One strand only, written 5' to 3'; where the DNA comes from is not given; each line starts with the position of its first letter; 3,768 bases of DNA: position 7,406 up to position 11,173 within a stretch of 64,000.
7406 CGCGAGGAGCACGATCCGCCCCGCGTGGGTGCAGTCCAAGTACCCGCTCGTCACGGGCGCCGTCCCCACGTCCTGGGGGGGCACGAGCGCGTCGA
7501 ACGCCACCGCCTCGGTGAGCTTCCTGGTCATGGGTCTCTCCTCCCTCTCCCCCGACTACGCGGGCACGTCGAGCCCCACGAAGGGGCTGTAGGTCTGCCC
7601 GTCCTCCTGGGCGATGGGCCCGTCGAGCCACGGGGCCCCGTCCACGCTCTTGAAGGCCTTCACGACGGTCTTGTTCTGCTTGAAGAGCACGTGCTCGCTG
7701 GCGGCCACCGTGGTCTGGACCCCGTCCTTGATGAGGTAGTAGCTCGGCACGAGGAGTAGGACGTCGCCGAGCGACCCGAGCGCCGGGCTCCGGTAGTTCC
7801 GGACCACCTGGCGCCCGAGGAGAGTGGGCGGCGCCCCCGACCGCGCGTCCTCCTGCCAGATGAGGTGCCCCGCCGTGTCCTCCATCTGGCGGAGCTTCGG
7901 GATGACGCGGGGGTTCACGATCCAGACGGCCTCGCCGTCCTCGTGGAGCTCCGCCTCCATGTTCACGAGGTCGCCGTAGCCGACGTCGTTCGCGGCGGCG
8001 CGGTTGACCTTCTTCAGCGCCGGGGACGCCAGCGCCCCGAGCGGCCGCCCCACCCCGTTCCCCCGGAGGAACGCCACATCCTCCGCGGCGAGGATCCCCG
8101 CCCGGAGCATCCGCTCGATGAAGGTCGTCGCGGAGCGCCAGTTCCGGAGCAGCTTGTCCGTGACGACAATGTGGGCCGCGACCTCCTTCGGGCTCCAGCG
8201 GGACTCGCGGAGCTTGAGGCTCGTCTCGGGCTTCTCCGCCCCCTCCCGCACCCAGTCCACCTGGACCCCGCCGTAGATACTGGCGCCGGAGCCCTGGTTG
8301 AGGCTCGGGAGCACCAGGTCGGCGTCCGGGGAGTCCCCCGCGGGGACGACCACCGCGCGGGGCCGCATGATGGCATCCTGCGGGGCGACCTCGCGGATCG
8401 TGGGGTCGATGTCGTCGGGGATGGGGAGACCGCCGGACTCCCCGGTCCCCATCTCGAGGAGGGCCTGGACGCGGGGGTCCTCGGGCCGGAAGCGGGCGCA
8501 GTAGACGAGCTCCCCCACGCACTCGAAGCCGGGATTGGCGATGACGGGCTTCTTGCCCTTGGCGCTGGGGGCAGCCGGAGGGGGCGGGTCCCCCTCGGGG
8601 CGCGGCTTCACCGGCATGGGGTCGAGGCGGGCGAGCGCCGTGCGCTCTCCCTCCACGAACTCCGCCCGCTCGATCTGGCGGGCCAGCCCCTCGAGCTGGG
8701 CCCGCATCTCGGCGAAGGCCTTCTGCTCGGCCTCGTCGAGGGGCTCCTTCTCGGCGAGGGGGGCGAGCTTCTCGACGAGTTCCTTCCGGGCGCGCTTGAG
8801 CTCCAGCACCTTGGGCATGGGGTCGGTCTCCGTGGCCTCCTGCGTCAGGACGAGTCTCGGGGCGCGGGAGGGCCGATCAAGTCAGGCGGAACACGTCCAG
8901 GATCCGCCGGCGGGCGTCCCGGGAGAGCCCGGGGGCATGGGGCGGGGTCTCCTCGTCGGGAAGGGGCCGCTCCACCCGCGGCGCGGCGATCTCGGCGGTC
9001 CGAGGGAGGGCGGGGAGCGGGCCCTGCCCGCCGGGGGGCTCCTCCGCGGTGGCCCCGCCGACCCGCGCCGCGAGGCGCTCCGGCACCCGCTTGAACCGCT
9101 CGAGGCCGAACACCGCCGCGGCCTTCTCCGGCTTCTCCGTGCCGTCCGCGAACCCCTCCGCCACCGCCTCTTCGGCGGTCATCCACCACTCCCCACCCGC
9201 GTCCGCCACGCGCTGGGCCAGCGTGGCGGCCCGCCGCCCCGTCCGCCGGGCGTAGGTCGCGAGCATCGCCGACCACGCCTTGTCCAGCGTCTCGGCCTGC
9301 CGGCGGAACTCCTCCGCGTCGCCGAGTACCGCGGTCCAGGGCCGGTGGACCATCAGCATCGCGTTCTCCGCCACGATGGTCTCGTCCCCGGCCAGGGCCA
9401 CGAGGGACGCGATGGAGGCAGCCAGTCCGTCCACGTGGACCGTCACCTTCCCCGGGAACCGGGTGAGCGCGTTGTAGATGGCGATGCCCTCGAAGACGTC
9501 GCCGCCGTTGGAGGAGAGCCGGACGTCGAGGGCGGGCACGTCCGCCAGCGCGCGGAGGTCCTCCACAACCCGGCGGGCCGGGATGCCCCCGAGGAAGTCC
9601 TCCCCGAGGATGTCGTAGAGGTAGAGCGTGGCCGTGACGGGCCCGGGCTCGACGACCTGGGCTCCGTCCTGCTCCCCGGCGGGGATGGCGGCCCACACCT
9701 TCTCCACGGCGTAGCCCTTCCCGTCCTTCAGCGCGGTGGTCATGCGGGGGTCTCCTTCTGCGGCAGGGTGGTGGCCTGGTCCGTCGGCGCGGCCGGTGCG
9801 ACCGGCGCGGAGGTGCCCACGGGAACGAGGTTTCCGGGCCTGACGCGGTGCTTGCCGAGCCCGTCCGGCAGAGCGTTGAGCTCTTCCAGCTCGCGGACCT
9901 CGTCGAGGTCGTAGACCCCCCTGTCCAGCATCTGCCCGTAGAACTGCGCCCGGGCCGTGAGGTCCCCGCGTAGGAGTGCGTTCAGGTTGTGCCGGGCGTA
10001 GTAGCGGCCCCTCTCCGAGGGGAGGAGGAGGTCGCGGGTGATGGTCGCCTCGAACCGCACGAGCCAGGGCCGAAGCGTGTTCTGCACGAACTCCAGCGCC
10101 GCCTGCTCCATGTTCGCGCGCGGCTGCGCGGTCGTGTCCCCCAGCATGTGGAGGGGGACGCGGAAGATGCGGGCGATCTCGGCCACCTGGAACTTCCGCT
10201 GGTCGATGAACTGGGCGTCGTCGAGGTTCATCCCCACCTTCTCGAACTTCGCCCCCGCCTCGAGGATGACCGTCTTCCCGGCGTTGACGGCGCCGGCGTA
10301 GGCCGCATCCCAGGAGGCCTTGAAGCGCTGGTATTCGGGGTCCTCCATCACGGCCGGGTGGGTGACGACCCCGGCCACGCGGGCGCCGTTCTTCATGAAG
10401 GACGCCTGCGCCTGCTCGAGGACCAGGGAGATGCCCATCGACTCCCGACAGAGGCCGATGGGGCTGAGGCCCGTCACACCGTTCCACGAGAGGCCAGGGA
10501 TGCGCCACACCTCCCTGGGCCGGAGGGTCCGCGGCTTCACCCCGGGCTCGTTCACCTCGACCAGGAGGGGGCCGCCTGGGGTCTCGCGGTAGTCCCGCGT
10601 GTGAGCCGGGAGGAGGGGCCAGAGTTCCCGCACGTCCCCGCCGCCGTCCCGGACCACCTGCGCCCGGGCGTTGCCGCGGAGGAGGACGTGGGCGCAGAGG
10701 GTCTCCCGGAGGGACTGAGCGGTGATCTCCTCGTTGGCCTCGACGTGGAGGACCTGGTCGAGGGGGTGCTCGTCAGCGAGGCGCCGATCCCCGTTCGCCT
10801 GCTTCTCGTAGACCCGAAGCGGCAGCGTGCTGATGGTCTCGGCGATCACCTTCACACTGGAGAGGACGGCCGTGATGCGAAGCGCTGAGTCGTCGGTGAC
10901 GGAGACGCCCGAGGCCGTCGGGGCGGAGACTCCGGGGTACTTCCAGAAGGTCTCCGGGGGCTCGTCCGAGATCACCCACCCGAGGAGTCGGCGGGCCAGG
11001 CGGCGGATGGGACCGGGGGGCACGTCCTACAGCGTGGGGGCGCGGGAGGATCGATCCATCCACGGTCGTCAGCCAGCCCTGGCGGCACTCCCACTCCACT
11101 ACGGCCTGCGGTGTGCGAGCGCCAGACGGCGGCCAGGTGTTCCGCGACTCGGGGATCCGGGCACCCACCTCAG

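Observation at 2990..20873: Recurrent 20-nt motif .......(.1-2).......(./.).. upstream of four late genes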

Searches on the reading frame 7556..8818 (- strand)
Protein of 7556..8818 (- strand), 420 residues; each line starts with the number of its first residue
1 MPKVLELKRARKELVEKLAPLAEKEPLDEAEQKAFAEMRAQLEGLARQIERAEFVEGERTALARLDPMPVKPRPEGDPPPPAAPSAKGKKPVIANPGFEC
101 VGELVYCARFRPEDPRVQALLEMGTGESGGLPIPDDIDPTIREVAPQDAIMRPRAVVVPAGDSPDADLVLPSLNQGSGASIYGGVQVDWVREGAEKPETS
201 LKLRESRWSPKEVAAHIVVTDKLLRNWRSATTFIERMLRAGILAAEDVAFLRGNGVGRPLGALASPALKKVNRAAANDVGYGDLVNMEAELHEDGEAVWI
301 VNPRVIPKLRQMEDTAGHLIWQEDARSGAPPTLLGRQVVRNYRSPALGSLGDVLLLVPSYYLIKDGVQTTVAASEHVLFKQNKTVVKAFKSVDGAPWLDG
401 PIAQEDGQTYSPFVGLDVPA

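Call 11: search_protein_families(library=phrogs, proteins=[window:7556-8818:-])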
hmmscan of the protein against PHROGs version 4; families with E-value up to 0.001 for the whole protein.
window:7556-8818:- (420 aa): 3 families
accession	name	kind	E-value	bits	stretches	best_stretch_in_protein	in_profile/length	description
phrog_10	-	head and packaging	6e-42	145.5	1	1-400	262-628/752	major head protein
phrog_617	-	head and packaging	2.5e-21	77.2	1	183-395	393-611/626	major head protein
phrog_15928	-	head and packaging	6.4e-08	33.8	1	270-347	41-119/185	major head protein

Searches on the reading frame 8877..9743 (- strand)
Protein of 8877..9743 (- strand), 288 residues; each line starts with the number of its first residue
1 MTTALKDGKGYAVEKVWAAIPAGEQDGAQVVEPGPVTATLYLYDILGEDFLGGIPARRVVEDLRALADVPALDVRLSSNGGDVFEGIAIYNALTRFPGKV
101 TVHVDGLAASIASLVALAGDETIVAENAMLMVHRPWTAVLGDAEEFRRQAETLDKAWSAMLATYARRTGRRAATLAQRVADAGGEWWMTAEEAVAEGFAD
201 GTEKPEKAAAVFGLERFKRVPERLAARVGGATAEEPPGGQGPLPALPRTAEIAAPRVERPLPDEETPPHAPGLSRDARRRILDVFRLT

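Call 11: search_protein_families(library=phrogs, proteins=[window:8877-9696:-])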
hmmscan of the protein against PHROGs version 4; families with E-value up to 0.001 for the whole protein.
window:8877-9696:- (273 aa): 0 families

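Call 19: search_protein_families(library=phrogs, proteins=[window:8877-9743:-], max_evalue=0.01)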
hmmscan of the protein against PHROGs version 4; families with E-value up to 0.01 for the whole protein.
window:8877-9743:- (288 aa): 14 families
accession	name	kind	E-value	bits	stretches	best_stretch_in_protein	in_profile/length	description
phrog_133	-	head and packaging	6.8e-63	214.3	1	37-242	19-221/668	head maturation protease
phrog_3348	-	unknown function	4.3e-60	205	1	34-263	34-259/386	-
phrog_94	-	head and packaging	1.5e-58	200.8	1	36-234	79-284/622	head maturation protease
phrog_2976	-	head and packaging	2.6e-55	189.7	1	36-210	19-189/394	head maturation protease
phrog_1684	-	head and packaging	5.4e-45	155.1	1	39-207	42-207/284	head maturation protease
phrog_53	-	head and packaging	5.1e-24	86.4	1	58-213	103-289/583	head maturation protease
phrog_13984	-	unknown function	1.4e-18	68.2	1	35-131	29-122/123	-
phrog_1827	-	other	4.4e-15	56.5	1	73-192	56-172/202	ATP-dependent protease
phrog_23753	-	head and packaging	2.5e-07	31.6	1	51-155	21-127/298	head maturation protease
phrog_5410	-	other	5e-07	30.2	1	72-194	58-177/323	ATP-dependent protease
phrog_33547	-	unknown function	4.3e-05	23.7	1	72-176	32-135/357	-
phrog_11747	-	unknown function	0.001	19.3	1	59-130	52-124/290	-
phrog_20705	-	head and packaging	0.0018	17.6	1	72-143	213-287/690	virion structural protein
phrog_26628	-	head and packaging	0.0023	18.3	1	62-198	59-193/290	head maturation protease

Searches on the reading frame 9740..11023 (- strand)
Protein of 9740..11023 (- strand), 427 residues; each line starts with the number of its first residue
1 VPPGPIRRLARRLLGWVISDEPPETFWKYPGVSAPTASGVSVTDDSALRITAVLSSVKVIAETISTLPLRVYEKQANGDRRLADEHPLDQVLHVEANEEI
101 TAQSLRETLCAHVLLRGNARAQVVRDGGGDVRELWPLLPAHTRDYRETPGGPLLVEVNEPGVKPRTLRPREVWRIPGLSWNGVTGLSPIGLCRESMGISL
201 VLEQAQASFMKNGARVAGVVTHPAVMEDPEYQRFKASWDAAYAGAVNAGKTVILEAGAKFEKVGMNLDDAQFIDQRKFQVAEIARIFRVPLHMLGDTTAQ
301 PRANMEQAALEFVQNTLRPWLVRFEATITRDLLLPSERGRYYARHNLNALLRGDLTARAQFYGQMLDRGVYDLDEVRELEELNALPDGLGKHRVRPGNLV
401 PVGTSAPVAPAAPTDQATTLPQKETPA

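Call 11: search_protein_families(library=phrogs, proteins=[window:9740-11023:-])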
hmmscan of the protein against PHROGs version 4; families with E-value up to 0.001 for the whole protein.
window:9740-11023:- (427 aa): 6 families
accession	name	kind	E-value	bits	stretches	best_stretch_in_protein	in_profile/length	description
phrog_12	-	head and packaging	1.9e-113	381.7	1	27-411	70-436/646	portal protein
phrog_2662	-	head and packaging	9.3e-72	243.6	1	42-421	59-441/717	portal protein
phrog_5929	-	head and packaging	2.5e-61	207.9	1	204-401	6-201/228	portal protein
phrog_11323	-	unknown function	6.4e-27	95.2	1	303-400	11-107/130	-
phrog_2271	-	head and packaging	2e-19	69.8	1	37-387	39-388/859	portal protein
phrog_21454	-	unknown function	3.3e-10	40.7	1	222-384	4-162/320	-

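Call 20: find_related_loci(query=window:9740-11023:-, collection=genome_contigs, flank=10000)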
Query window:9740-11023:- (427 aa) in genome_contigs; peptide patterns used: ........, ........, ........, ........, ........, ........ (x = any residue, [..] = any of these).
38 stretches matched a pattern; 17 encode a relative of the query (tblastn E <= 1e-3); 17 distinct loci.
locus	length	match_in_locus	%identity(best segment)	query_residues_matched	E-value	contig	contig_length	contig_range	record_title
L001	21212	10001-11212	65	4-408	7e-173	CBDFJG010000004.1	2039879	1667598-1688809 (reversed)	MAG: Planctomycetota bacterium isolate 82eb9380-8e6c-47c5-987f-f4f3aed39320 genome assembly, contig: contig_4, whole gen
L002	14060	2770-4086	62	1-427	1e-172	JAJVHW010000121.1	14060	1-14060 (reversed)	MAG: Planctomycetota bacterium isolate Bin_16R c_000000009069, whole genome shotgun sequence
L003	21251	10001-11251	62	8-427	2e-172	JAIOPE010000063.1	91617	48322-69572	MAG: Planctomycetota bacterium isolate LakeFargette_0920_ALND_MAG_70_12 LacPavin_0920_ALND_scaffold_342752, whole genome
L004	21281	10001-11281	63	3-427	6e-172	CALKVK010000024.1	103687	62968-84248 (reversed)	MAG TPA_asm: uncultured bacterium isolate SRR6227243_bin.30_CONCOCT_v1.1_MAG genome assembly, contig: ERZ795105.303, who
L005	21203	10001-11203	65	8-409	4e-171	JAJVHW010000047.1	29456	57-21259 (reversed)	MAG: Planctomycetota bacterium isolate Bin_16R c_000000003841, whole genome shotgun sequence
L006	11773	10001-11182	65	1-388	2e-171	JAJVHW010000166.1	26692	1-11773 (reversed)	MAG: Planctomycetota bacterium isolate Bin_16R c_000000004300, whole genome shotgun sequence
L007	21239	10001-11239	63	2-413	2e-171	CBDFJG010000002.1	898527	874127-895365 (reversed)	MAG: Planctomycetota bacterium isolate 82eb9380-8e6c-47c5-987f-f4f3aed39320 genome assembly, contig: contig_2, whole gen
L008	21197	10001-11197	65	16-415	5e-171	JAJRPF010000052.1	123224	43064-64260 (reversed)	MAG: Planctomycetota bacterium isolate Dive100_bin1.14 k141_904744, whole genome shotgun sequence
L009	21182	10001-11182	66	1-388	6e-170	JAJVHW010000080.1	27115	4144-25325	MAG: Planctomycetota bacterium isolate Bin_16R c_000000004200, whole genome shotgun sequence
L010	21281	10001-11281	62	1-425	8e-170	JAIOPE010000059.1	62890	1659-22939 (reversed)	MAG: Planctomycetota bacterium isolate LakeFargette_0920_ALND_MAG_70_12 LacPavin_0920_ALND_scaffold_313453, whole genome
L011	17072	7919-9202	63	1-426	1e-172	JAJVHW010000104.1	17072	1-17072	MAG: Planctomycetota bacterium isolate Bin_16R c_000000007190, whole genome shotgun sequence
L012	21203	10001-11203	63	8-409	4e-167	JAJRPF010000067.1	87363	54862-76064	MAG: Planctomycetota bacterium isolate Dive100_bin1.14 k141_1065668, whole genome shotgun sequence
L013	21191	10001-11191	62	6-404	6e-166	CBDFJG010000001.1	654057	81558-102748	MAG: Planctomycetota bacterium isolate 82eb9380-8e6c-47c5-987f-f4f3aed39320 genome assembly, contig: contig_1, whole gen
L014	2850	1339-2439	42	36-405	3e-88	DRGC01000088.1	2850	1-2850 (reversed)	MAG TPA_asm: Phycisphaerae bacterium isolate HyVt-337 HyVt-337_k145_71473, whole genome shotgun sequence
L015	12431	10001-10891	62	3-410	2e-73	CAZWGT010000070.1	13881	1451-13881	MAG TPA_asm: uncultured Planctomycetota bacterium isolate SRP287453_co1_281 genome assembly, contig: NODE_8225_length_13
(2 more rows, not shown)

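Call 21: find_related_loci(query=window:9740-11023:-, collection=viral_contigs, flank=10000)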
Query window:9740-11023:- (427 aa) in viral_contigs; peptide patterns used: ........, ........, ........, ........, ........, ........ (x = any residue, [..] = any of these).
10 stretches matched a pattern; 8 encode a relative of the query (tblastn E <= 1e-3); 8 distinct loci.
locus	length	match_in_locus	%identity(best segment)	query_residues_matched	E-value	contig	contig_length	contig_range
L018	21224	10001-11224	56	8-416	1e-151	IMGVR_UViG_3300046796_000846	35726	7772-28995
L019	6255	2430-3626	39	21-413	9e-90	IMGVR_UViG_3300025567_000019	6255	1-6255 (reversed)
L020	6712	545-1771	40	22-419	7e-82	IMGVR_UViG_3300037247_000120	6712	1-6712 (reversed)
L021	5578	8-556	68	207-388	6e-79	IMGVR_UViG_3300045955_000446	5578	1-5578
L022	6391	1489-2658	38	24-411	4e-71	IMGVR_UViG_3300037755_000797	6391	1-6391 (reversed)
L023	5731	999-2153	34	38-426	9e-45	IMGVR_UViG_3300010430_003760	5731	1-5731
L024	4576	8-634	39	180-388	2e-44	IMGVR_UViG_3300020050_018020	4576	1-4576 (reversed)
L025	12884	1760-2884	30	34-412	1e-39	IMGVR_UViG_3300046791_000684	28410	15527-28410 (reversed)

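Call 91: search_protein_families(library=pfam, proteins=[L004:983-1636:+], max_evalue=0.05)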
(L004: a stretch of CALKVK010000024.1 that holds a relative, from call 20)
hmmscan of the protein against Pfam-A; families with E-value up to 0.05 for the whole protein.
L004:983-1636:+ (218 aa): 1 family
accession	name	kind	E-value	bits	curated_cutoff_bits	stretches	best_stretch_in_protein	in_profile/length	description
PF04545.22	Sigma70_r4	-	5.3e-12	45.5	24.1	1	141-191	3-49/50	Sigma-70, region 4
